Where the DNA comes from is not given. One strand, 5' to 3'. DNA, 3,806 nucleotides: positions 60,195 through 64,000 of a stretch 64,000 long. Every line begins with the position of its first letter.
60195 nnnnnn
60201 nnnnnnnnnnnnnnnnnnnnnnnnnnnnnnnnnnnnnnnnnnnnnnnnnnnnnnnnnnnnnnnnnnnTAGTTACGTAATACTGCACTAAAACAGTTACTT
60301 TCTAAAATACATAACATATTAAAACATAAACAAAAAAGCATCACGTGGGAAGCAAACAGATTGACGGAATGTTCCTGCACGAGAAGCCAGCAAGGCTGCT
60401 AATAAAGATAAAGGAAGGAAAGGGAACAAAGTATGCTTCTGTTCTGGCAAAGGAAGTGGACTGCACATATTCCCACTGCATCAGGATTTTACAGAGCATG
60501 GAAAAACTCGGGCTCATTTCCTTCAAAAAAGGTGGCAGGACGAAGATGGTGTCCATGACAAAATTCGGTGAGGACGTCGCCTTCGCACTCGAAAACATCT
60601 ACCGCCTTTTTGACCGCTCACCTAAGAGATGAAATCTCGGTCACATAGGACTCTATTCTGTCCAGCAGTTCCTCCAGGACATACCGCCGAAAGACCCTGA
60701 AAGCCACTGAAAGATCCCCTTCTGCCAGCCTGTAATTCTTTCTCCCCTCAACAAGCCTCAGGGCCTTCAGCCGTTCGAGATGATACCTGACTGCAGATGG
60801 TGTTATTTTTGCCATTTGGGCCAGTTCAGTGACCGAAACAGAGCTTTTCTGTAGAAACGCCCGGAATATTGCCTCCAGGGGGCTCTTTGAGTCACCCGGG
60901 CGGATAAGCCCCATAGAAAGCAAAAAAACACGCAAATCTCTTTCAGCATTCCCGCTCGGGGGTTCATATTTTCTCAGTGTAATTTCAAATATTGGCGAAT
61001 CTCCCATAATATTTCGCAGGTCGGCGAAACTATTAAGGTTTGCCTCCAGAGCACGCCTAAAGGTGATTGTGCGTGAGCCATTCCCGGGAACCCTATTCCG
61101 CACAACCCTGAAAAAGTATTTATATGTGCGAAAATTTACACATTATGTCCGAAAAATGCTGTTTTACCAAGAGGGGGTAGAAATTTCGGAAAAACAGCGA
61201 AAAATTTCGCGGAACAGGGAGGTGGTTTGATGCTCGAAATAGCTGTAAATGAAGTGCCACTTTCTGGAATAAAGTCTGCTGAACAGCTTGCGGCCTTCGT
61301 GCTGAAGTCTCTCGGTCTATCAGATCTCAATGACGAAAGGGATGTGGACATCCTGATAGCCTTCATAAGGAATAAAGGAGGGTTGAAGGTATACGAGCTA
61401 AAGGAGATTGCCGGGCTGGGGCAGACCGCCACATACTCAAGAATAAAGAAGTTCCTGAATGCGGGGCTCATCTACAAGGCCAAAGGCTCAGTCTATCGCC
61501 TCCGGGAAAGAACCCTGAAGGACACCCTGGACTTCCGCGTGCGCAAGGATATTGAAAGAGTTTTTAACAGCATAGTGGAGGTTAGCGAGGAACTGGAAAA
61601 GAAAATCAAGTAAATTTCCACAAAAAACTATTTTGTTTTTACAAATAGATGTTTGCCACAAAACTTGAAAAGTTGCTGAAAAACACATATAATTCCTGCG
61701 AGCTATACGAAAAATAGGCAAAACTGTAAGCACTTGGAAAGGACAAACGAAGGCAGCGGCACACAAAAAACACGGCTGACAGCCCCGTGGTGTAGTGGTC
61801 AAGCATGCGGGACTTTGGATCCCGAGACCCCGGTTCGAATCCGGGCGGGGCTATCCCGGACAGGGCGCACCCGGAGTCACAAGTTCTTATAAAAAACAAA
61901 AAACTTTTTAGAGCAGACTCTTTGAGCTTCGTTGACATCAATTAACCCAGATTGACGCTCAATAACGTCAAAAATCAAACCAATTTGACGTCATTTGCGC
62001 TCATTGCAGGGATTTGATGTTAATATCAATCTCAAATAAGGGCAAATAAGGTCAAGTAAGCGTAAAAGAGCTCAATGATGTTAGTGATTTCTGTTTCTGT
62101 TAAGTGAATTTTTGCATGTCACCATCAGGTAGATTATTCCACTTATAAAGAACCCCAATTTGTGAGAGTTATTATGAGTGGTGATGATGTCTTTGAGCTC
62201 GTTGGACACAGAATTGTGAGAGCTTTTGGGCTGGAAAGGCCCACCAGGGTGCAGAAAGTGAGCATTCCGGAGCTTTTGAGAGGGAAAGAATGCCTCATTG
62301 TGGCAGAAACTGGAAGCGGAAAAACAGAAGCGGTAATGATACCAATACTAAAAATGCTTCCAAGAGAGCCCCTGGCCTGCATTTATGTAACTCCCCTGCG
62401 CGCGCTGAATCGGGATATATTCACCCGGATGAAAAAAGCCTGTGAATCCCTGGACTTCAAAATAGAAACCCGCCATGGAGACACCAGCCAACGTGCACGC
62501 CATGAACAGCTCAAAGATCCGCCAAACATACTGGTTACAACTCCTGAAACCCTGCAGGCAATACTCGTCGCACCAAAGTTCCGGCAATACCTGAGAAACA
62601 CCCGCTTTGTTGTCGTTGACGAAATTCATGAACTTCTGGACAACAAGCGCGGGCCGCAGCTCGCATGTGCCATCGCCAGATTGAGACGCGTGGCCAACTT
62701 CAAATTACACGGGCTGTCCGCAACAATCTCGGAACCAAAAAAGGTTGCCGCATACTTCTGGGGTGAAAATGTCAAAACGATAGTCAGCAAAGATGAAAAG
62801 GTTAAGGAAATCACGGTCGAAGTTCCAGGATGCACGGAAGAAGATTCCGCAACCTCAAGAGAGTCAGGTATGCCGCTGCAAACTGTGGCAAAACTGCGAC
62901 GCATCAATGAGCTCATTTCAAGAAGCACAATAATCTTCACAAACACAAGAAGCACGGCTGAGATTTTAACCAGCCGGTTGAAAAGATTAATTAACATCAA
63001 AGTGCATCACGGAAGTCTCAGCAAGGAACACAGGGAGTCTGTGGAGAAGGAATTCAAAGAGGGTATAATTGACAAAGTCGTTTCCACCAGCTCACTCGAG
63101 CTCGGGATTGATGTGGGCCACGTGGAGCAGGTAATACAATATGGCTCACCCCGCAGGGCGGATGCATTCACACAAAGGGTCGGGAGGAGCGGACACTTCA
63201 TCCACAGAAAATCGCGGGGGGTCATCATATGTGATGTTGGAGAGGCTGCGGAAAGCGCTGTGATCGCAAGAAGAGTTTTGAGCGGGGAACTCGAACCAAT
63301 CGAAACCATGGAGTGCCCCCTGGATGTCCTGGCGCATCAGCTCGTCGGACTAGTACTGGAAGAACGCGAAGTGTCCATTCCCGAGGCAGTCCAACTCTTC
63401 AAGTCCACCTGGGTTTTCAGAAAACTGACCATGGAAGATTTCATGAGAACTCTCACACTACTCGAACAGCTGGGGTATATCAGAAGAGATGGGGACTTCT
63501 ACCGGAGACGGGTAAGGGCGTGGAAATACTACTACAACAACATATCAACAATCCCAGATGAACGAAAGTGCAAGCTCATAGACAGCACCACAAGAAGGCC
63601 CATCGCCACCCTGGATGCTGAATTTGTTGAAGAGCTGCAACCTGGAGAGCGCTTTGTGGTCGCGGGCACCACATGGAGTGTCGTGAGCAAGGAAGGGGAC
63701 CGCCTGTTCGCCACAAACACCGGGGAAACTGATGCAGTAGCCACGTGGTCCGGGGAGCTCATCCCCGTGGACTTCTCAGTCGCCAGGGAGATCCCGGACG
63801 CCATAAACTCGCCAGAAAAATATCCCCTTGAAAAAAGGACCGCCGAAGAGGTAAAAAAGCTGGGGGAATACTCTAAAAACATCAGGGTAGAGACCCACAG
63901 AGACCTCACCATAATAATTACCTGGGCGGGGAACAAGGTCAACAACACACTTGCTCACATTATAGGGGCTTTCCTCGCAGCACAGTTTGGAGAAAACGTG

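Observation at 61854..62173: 320-nt AT-rich spacer with iteron-like TTGAC/CAAT repeats and a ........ palindrome between tRNA-Gln and the Lhr helicase gene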

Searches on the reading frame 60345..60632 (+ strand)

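Call 52: search_protein_families(library=ncbifam, proteins=[window:60345-60632:+], max_evalue=0.01)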
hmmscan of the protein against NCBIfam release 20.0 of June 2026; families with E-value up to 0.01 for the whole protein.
window:60345-60632:+ (95 aa): 2 families
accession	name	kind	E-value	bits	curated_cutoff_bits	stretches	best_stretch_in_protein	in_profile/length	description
TIGR01884.1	cas_HTH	subfamily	0.00037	19.9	60.2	1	19-75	148-202/202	CRISPR-associated CARF protein Csa3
NF045593.1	bilirub_TF_BilQ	equivalog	0.006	16.3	125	1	32-91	48-110/135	bilirubin utilization transcriptional regulator BilQ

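Call 68: search_protein_families(library=pfam, proteins=[window:60345-60629:+], max_evalue=1)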
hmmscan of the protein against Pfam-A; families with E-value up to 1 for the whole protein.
window:60345-60629:+ (95 aa): 15 families
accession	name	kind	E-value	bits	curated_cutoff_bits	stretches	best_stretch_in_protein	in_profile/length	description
PF25212.1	HVO_A0114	-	4.1e-05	23.7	27.6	1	11-69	20-77/84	HVO_A0114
PF13463.12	HTH_27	-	4.6e-05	24.1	22.2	1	18-73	8-66/68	Winged helix DNA-binding domain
PF22665.2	DUF6293_C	-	0.0014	19.4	27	1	47-81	66-100/101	DUF6293 C-terminal winged helix domain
PF25213.1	HVO_A0261_N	-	0.003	17.9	35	1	17-88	15-80/86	HVO_A0261 N-terminal domain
PF13545.12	HTH_Crp_2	-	0.0041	17.5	27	1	33-66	27-59/70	Crp-like helix-turn-helix domain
PF01978.25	TrmB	-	0.01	16.1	25.6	1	27-68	21-62/68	Sugar-specific transcriptional regulator TrmB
PF09397.16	FtsK_gamma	-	0.017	15.3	30.6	1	31-71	22-62/63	Ftsk gamma domain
PF10007.15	DUF2250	-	0.028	14.9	24.4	1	18-68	12-62/93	Uncharacterized protein conserved in archaea (DUF2250)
PF24034.1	DUF7343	-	0.036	14.4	27.6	1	20-71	10-61/62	Domain of unknown function (DUF7343)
PF02082.26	Rrf2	-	0.039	14.5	30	1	24-65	19-60/132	Iron-dependent Transcriptional regulator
PF13551.12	HTH_29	-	0.09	13.3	28.1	1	19-64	5-51/64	Winged helix-turn helix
PF12793.13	SgrR_N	-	0.095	13.4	24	1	19-68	10-60/115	Sugar transport-related sRNA regulator N-term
PF25304.1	WH_eIF2D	-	0.17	12.6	27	0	46-71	54-81/92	eIF2D winged helix domain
PF21984.2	DnaD_N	-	0.17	12.5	27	1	11-71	14-78/101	DnaD N-terminal domain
PF09079.17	Cdc6_C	-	0.17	12.4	25.1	1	40-74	50-89/96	CDC6, C terminal winged helix domain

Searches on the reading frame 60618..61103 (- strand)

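Call 14: search_protein_families(library=pfam, proteins=[window:60618-61103:-])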
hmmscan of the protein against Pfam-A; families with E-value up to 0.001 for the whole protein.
window:60618-61103:- (161 aa): 4 families
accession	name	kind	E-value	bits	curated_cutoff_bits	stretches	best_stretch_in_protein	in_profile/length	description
PF01022.26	HTH_5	-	5.1e-08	33.1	22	1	84-119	11-46/47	Bacterial regulatory protein, arsR family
PF12840.13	HTH_20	-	1.2e-06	28.8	27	1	78-120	8-50/51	Helix-turn-helix domain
PF13412.12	HTH_24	-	2.5e-05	24.2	21.9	1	79-114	8-43/48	Winged helix-turn-helix DNA-binding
PF12802.13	MarR_2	-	0.00017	22.1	27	1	86-121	16-53/61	MarR family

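Call 52: search_protein_families(library=ncbifam, proteins=[window:60618-61103:-], max_evalue=0.01)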
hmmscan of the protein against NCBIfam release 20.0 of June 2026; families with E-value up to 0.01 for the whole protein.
window:60618-61103:- (161 aa): 4 families
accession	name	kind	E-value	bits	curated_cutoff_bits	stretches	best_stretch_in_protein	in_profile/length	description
NF033788.1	HTH_metalloreg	subfamily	2.2e-06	27.4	55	1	79-123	16-60/77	metalloregulator ArsR/SmtB family transcription factor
NF047407.1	TransRegMntRTherm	equivalog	0.00049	19.8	350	1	81-144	25-90/227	manganese-dependent transcriptional regulator MntR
TIGR02702.1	SufR_cyano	equivalog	0.00066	19.4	178.8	1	77-129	4-56/208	iron-sulfur cluster biosynthesis transcriptional regulator SufR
NF033789.1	repress_SdpR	subfamily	0.0021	17.9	100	1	83-124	16-57/79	autorepressor SdpR family transcription factor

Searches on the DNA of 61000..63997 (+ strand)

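Call 4: search_rna_families(source=window, start=61000, end=63000, threshold=evalue, max_evalue=10)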
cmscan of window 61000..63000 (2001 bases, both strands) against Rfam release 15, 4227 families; matches with E-value up to 10: 8.
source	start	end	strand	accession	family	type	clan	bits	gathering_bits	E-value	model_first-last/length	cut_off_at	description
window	61781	61853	+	RF00005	tRNA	Gene; tRNA;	CL00001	66.4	29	9.5e-14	1-71/71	no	tRNA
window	61781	61852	+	RF01684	mascRNA-menRNA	Gene;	-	23.1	42.5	0.1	1-56/56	no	MALAT1-associated small cytoplasmic RNA/MEN beta RNA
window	62927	62994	-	RF03669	mir-2767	Gene; miRNA;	-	19.4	69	2.3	1-80/80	no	mir-2767 microRNA precursor family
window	61995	62043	-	RF03602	mir-8250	Gene; miRNA;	-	17.1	80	8.1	1-60/60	no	mir-8250 microRNA precursor family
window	61959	61995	-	RF00047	mir-2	Gene; miRNA;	-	16.8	45.5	7.4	1-72/72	no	mir-2 microRNA precursor family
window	62153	62205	+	RF01135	sR24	Gene; snRNA; snoRNA; CD-box;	-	15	36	4.4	1-55/55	no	Small nucleolar RNA sR24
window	62727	62798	-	RF02288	TtnuCD11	Gene; snRNA; snoRNA; CD-box;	-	13.6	70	6.4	1-74/74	no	Tetrahymena snoRNA TtnuCD11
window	61591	61610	-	RF02219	ZNRD1-AS1_2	Gene; lncRNA;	-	12.9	60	5.7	1-76/76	no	ZNRD1 antisense RNA 1 conserved region 2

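Call 69: search_rna_families(sources=[L010, L012, L013, L014, L015, L019, L020, L062, L063], threshold=gathering)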
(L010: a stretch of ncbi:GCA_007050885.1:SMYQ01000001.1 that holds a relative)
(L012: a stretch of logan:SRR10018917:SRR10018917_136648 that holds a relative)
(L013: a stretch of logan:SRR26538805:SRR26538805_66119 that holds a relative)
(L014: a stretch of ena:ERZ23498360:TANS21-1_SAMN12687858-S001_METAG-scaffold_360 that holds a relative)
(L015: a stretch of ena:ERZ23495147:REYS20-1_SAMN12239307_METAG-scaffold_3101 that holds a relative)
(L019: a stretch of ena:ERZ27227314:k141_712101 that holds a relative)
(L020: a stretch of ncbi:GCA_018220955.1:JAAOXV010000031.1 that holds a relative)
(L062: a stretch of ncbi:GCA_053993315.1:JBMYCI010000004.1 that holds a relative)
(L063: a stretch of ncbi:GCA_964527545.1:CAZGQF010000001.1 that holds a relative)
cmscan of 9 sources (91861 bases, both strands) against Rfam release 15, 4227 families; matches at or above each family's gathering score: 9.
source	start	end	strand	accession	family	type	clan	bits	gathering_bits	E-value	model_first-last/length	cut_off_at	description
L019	3630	3704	+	RF00005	tRNA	Gene; tRNA;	CL00001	69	29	8.6e-13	1-71/71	no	tRNA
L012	3588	3660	+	RF00005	tRNA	Gene; tRNA;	CL00001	68.7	29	1e-12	1-71/71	no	tRNA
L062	3606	3680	+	RF00005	tRNA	Gene; tRNA;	CL00001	67.2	29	2.6e-12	1-71/71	no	tRNA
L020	3627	3699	+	RF00005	tRNA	Gene; tRNA;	CL00001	64.7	29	1.3e-11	1-71/71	no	tRNA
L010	3596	3668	+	RF00005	tRNA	Gene; tRNA;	CL00001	64.3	29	1.6e-11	1-71/71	no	tRNA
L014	3594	3666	+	RF00005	tRNA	Gene; tRNA;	CL00001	63.7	29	2.5e-11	1-71/71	no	tRNA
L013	3573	3645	+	RF00005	tRNA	Gene; tRNA;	CL00001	63.4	29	2.9e-11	1-71/71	no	tRNA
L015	3610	3682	+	RF00005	tRNA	Gene; tRNA;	CL00001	60.2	29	2.2e-10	1-71/71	no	tRNA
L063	2519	2591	-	RF00005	tRNA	Gene; tRNA;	CL00001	58.9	29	4.9e-10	1-71/71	no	tRNA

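Call 70: search_rna_families(source=L063, start=3400, end=4100, threshold=evalue, max_evalue=1)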
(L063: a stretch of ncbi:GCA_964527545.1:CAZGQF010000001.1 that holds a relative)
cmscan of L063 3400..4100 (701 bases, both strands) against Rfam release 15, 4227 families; matches with E-value up to 1: 1.
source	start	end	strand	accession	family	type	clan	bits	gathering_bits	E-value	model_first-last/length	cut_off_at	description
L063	3870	3923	+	RF01895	mir-193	Gene; miRNA;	-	16.6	55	0.97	1-76/76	no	mir-193 microRNA precursor family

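Call 83: search_dna_similar(query=window:61854-62173:+, collection=plasmids, mode=distant, max_evalue=0.01, max_rows=8)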
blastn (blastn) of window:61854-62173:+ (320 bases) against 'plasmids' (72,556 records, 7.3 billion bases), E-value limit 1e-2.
No match.

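Call 84: search_dna_similar(query=window:61854-62173:+, collection=phages, mode=distant, max_evalue=0.01, max_rows=8)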
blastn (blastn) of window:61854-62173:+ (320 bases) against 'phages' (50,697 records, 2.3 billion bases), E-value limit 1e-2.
No match.

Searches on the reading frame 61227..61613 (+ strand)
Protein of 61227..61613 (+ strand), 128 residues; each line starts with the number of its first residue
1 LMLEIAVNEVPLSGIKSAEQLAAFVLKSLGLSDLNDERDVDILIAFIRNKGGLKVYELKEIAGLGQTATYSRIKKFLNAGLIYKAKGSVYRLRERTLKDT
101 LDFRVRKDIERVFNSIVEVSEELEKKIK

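Call 13: find_encoding_contigs(protein=window:61230-61610:+, flank=10000, max_places=10)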
Protein seq(127 aa) (127 aa): 7 contigs read that carry it; 6 places shown.
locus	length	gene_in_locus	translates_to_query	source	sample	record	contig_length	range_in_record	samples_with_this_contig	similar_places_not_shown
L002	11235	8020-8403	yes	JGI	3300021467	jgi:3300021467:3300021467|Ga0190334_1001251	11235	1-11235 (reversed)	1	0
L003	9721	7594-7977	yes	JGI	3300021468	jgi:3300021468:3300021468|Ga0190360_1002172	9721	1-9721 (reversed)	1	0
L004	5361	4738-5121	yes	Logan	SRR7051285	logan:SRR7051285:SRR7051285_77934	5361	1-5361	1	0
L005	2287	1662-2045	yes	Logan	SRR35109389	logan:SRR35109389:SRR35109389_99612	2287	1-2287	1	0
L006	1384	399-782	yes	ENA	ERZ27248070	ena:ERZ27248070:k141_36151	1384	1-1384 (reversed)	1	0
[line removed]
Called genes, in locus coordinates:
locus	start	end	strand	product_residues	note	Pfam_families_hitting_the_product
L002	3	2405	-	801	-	?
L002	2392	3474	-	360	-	-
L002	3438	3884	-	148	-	-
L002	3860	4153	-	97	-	-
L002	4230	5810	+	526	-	-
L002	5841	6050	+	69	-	PF00125:Histone, PF02969:TAF, PF15511:CENP-T_C, PF00808:CBFD_NFYB_HMF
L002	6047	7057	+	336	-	PF04123:DUF373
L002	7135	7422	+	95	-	PF25212:HVO_A0114 (weak)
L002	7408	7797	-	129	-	PF01022:HTH_5, PF12840:HTH_20 (weak)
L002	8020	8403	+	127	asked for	-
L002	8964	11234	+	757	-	?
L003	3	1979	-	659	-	?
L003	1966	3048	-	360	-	-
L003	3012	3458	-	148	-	-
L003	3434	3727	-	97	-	-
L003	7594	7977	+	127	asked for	-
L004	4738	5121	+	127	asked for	-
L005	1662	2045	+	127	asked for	-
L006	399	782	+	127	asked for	-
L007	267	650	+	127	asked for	-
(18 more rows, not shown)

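Call 14: search_protein_families(library=pfam, proteins=[window:61227-61613:+])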
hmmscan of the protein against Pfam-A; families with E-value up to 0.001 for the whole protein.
window:61227-61613:+ (128 aa): 1 family
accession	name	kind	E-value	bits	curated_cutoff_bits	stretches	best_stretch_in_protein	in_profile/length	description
PF01978.25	TrmB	-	4.8e-05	23.6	25.6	1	27-91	2-61/68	Sugar-specific transcriptional regulator TrmB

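Call 52: search_protein_families(library=ncbifam, proteins=[window:61230-61613:+], max_evalue=0.01)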
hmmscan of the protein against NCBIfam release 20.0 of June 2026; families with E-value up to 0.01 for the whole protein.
window:61230-61613:+ (127 aa): 2 families
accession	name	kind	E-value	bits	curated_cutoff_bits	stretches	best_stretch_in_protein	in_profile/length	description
NF040939.2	trans_reg_lrs14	equivalog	0.0026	17.8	90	1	36-87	21-72/103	Lrs14 family HTH-type transcriptional regulator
NF046008.1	ICE_MAGa4850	equivalog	0.0086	16.1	55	0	41-97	52-107/233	MAGa4850 family ICE element protein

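Call 67: search_solved_structures(query=A5, max_evalue=1)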
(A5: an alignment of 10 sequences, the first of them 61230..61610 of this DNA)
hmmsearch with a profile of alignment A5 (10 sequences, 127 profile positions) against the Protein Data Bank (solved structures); distinct sequences matched with E-value up to 1: 17.
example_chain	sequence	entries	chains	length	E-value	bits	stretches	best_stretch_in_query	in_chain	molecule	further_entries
2d1h_A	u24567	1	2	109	0.0034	20.7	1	35-85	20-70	109aa long hypothetical transcriptional regulator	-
3cuo_A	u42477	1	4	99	0.015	18.6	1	26-87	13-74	Uncharacterized HTH-type transcriptional regulator ygaV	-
2lvs_A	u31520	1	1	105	0.026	17.8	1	49-106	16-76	Putative uncharacterized protein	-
2cyy_A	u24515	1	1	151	0.028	17.7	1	42-83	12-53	Putative HTH-type transcriptional regulator PH1519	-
2lkp_A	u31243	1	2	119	0.03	17.6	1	45-104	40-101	HTH-type transcriptional regulator NmtR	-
1ri7_A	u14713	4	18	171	0.033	17.5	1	42-83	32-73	Putative transcriptional regulator | Putative HTH-type transcriptional regulator PH1519 | Uncharacterized HTH-type transcriptional regulator PH1519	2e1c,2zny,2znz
3i4p_A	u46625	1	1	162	0.075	16.3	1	42-83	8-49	Transcriptional regulator, AsnC family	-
1uly_A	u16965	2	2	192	0.1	15.9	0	41-82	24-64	hypothetical protein PH1932 | hypothetical transcription regulator protein, PH1932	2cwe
3jth_A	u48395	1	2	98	0.15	15.3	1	30-100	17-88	Transcription activator HlyU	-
5znx_A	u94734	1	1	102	0.16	15.3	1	30-100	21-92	Transcriptional activator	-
3kp2_A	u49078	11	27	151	0.17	15.2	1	46-104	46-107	Transcriptional regulator TcaR | TcaR transcription regulator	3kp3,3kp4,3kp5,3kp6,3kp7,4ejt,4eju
1i1g_A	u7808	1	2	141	0.27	14.5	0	35-81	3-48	TRANSCRIPTIONAL REGULATOR LRPA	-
4k2e_A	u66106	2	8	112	0.44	13.8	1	30-100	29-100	Transcriptional activator HlyU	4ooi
8q3w_A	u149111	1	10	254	0.61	13.4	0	70-98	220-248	Insertion sequence IS5376 putative ATP-binding protein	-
5bq5_A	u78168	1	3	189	0.67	13.2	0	70-98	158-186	Insertion sequence IS5376 putative ATP-binding protein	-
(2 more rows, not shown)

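Call 68: search_protein_families(library=pfam, proteins=[window:61230-61610:+], max_evalue=1)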
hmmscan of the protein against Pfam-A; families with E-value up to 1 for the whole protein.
window:61230-61610:+ (127 aa): 5 families
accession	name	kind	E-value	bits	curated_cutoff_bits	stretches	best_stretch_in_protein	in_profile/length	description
PF01978.25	TrmB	-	4.7e-05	23.6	25.6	1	26-90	2-61/68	Sugar-specific transcriptional regulator TrmB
PF01047.28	MarR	-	0.013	15.8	24.6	1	46-84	12-50/59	MarR family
PF12802.13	MarR_2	-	0.015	15.9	27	1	35-83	5-52/61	MarR family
PF13412.12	HTH_24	-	0.064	13.3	21.9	1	35-81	2-47/48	Winged helix-turn-helix DNA-binding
PF09339.16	HTH_IclR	-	0.065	13.5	22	1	39-83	6-50/52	IclR helix-turn-helix domain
